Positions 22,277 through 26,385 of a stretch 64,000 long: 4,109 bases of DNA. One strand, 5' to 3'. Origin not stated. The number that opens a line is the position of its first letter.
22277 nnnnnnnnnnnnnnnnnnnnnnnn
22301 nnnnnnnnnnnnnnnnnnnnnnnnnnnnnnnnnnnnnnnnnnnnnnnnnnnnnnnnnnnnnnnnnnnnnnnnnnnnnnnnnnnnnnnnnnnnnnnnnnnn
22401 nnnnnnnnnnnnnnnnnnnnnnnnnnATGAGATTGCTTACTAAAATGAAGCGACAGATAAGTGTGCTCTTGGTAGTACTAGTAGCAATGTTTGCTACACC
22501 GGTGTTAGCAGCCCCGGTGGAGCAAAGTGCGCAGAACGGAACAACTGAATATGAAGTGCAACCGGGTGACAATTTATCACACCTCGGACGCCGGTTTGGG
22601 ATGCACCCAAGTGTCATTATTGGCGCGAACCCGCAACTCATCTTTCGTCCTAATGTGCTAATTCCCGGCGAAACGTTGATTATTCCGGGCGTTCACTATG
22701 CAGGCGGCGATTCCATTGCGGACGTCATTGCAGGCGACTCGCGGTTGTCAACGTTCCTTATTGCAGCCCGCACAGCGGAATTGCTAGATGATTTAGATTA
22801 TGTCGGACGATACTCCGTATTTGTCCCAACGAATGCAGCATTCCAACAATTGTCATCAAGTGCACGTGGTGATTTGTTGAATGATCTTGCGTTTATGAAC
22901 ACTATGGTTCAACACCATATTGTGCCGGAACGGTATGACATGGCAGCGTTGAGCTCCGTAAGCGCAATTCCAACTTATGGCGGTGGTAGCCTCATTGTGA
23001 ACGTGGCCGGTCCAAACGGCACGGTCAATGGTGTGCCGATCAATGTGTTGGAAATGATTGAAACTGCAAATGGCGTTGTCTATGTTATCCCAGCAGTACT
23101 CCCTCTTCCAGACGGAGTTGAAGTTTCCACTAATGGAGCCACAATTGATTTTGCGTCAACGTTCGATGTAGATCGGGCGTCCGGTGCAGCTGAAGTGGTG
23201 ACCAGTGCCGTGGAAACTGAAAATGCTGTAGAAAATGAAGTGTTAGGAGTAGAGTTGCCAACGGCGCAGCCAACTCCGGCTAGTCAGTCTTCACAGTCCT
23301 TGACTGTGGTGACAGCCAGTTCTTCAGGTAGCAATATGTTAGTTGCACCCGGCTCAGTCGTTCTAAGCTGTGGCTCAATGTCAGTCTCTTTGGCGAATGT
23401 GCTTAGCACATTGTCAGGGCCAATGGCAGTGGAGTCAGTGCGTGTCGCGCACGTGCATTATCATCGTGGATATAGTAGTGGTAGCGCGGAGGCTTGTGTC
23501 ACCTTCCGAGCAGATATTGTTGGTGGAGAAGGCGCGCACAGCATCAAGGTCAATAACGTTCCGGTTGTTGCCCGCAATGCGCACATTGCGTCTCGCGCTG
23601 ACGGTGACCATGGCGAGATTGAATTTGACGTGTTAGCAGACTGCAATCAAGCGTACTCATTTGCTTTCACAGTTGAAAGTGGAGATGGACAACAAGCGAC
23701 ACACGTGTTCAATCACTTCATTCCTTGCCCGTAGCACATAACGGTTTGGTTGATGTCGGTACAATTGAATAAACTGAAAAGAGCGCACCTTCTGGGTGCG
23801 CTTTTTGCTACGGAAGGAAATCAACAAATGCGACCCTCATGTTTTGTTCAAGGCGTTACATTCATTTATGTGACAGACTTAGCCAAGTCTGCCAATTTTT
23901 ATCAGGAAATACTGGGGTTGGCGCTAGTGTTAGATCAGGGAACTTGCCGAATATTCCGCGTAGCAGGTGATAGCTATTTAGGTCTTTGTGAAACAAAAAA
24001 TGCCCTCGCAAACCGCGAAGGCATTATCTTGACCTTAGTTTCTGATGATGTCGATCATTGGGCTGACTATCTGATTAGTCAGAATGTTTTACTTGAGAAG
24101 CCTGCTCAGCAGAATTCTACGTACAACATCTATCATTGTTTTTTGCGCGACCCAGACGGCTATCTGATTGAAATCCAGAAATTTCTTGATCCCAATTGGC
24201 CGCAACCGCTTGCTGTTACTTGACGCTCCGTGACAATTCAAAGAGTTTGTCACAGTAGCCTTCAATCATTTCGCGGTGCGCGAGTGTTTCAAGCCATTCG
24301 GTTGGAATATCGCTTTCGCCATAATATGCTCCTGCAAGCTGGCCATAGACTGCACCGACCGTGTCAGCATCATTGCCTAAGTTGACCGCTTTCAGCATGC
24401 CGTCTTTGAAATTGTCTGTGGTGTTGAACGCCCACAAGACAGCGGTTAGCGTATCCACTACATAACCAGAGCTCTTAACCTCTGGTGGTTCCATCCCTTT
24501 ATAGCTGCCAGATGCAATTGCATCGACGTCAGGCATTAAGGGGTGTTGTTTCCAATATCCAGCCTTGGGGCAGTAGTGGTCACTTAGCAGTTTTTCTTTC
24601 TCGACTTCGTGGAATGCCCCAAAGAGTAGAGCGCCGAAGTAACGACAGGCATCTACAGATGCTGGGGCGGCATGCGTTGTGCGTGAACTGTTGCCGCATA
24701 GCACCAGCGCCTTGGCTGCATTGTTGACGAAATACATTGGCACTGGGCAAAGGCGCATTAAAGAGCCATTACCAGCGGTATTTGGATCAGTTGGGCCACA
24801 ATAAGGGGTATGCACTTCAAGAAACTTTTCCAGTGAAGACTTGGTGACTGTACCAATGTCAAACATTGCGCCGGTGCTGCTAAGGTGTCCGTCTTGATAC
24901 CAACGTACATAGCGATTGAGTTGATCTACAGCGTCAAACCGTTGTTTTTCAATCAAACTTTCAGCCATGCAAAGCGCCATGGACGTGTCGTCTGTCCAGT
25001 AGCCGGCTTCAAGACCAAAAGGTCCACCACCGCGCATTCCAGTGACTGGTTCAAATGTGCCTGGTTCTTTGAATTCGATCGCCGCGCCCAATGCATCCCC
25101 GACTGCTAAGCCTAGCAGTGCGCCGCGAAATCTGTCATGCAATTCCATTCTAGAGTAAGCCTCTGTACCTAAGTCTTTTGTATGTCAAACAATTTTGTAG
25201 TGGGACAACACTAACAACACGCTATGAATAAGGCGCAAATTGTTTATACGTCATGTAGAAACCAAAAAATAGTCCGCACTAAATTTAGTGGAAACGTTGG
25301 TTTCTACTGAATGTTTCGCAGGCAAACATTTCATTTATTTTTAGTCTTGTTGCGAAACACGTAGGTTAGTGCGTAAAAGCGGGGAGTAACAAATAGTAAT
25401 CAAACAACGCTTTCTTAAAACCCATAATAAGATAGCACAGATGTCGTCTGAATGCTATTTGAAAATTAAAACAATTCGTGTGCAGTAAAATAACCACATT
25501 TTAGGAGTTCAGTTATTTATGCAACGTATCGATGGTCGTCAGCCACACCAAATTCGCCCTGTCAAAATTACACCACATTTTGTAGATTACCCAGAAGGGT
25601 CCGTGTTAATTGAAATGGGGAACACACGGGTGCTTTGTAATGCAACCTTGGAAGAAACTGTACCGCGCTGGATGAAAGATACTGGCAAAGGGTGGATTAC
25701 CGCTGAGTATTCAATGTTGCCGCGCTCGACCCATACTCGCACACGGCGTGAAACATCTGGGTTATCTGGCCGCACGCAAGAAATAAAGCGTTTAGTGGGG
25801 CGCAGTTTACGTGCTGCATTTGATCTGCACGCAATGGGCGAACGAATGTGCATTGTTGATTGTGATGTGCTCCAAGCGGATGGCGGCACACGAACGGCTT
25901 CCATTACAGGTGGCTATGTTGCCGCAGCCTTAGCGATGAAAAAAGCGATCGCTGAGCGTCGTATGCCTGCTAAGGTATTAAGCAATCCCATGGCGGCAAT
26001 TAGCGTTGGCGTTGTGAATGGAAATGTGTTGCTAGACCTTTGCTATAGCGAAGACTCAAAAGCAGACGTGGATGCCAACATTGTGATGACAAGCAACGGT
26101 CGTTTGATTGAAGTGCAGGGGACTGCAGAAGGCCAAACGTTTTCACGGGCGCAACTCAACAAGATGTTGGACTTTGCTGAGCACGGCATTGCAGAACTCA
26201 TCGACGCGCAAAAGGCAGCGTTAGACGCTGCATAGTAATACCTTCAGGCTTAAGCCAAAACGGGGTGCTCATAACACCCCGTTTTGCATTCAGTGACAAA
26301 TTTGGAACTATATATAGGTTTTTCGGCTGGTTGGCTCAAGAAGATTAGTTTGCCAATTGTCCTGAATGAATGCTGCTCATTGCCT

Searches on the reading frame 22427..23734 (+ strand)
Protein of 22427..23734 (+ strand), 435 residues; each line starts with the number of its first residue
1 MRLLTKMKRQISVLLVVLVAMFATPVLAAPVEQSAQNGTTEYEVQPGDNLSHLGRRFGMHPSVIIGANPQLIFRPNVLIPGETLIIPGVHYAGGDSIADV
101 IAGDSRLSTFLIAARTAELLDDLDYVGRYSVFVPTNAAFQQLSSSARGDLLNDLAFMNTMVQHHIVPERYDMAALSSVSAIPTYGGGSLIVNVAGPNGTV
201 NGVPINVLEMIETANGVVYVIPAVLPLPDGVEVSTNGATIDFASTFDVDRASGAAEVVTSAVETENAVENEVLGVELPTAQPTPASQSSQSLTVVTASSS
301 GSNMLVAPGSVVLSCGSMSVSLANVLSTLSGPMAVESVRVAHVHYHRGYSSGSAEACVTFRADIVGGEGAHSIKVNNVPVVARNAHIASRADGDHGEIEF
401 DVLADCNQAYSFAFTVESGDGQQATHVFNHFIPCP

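Call 15: search_protein_families(library=pfam, proteins=[window:22427-23734:+])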
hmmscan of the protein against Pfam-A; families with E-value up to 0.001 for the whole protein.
window:22427-23734:+ (435 aa): 2 families
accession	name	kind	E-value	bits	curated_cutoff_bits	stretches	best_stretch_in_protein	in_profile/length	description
PF02469.27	Fasciclin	-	1.3e-20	74.3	22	1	106-225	2-121/123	Fasciclin domain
PF01476.26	LysM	-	4.8e-05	23.6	20.9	1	42-87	1-43/43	LysM domain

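Call 20: find_related_loci(query=window:22427-23734:+, collection=genome_contigs, flank=6000)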
Query window:22427-23734:+ (435 aa) in genome_contigs; peptide patterns used: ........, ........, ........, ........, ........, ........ (x = any residue, [..] = any of these).
130 stretches matched a pattern; 11 encode a relative of the query (tblastn E <= 1e-3); 11 distinct loci.
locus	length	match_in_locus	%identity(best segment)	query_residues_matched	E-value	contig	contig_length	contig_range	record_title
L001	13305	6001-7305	90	1-435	0e+0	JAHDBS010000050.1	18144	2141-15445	MAG: Anaerolineales bacterium isolate MAG-116 RZ_8792, whole genome shotgun sequence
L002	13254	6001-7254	67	20-435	2e-175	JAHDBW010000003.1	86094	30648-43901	MAG: Anaerolineales bacterium isolate MAG-12 RZ_741, whole genome shotgun sequence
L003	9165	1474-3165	35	82-229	7e-13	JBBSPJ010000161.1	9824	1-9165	MAG: Cytophagales bacterium isolate LS6_sbin.53 LS6_sbin.53_K_465266_L_9824_cov_20.6494, whole genome shotgun sequence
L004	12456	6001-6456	30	95-239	9e-9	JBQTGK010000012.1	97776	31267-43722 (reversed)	Marinifilum sp. RC60d5 c_000000000012, whole genome shotgun sequence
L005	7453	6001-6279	31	101-191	1e-8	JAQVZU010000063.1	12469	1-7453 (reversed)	MAG: Alphaproteobacteria bacterium isolate STF2_180 NODE_14482_length_12469_cov_3.568141_Sandtown_F2, whole genome shotg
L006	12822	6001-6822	32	96-261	2e-7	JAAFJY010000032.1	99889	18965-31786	MAG: Chitinophagales bacterium isolate bin19.concoct.ball.100 WN_Chitinophagales_7_scaffold_32, whole genome shotgun seq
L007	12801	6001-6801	33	96-242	3e-7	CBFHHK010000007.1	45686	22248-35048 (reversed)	MAG: Planctomycetota bacterium isolate AGTU_10_bin_35_permissive genome assembly, contig: AGTU_10_bin_35_permissive_c7,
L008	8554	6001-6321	29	88-191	4e-7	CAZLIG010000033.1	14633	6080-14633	MAG TPA_asm: uncultured Rhodospirillaceae bacterium isolate SRP192927_co3_180 genome assembly, contig: NODE_9554_length_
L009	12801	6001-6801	29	96-239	2e-9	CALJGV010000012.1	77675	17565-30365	MAG: uncultured bacterium isolate S4_Bin_MAXBIN__217_1 genome assembly, contig: c_000002396538, whole genome shotgun seq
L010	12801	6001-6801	32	96-238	2e-6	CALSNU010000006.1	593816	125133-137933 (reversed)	MAG: uncultured bacterium isolate AK_MB461 genome assembly, contig: contig_31578_AK_MB461, whole genome shotgun sequence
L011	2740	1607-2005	30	96-228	2e-6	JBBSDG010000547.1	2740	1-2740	MAG: Bacteroidales bacterium isolate metawrap_la6_78 metawrap_la6_78_K_43177_L_2740_cov_25.1416, whole genome shotgun se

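Call 38: find_homologous_proteins(query=window:22427-23734:+, max_evalue=1e-20)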
Query window:22427-23734:+ (435 aa): 2 proteins with E <= 1e-20 among 8000 candidates.
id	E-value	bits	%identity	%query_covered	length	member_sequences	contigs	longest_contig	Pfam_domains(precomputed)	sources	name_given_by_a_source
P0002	2.0e-278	941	100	100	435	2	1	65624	PF02469.28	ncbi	-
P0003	2.0e-185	635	67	96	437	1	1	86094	PF02469.28,PF01476.27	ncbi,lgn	-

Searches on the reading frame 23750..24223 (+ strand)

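Call 15: search_protein_families(library=pfam, proteins=[window:23750-24223:+])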
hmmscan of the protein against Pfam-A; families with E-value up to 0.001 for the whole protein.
window:23750-24223:+ (157 aa): 3 families
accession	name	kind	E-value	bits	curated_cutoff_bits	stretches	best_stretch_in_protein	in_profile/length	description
PF00903.31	Glyoxalase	-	3e-11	44.2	20.6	1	37-142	5-121/121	Glyoxalase/Bleomycin resistance protein/Dioxygenase superfamily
PF12681.13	Glyoxalase_2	-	1.4e-05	25.4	30.1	1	37-144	4-115/118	Glyoxalase-like domain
PF22677.2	Ble-like_N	-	0.00016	21.8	24.5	1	39-66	7-35/41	Bleomycin resistance protein-like N-terminal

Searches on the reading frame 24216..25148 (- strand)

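Call 15: search_protein_families(library=pfam, proteins=[window:24216-25148:-])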
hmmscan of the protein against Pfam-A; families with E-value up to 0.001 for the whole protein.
window:24216-25148:- (310 aa): 1 family
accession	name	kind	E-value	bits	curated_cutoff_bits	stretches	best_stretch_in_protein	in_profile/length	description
PF03747.19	ADP_ribosyl_GH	-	5e-74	250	26.2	1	9-284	1-287/287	ADP-ribosylglycohydrolase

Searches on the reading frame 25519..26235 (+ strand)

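Call 15: search_protein_families(library=pfam, proteins=[window:25519-26235:+])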
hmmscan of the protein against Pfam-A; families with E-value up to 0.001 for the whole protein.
window:25519-26235:+ (238 aa): 2 families
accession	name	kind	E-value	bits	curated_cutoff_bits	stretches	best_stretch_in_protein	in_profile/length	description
PF01138.27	RNase_PH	-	3.9e-25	89.2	25.5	1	11-138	1-126/130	3' exoribonuclease family, domain 1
PF03725.20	RNase_PH_C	-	2.4e-15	56.6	20.8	1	156-221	1-65/67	3' exoribonuclease family, domain 2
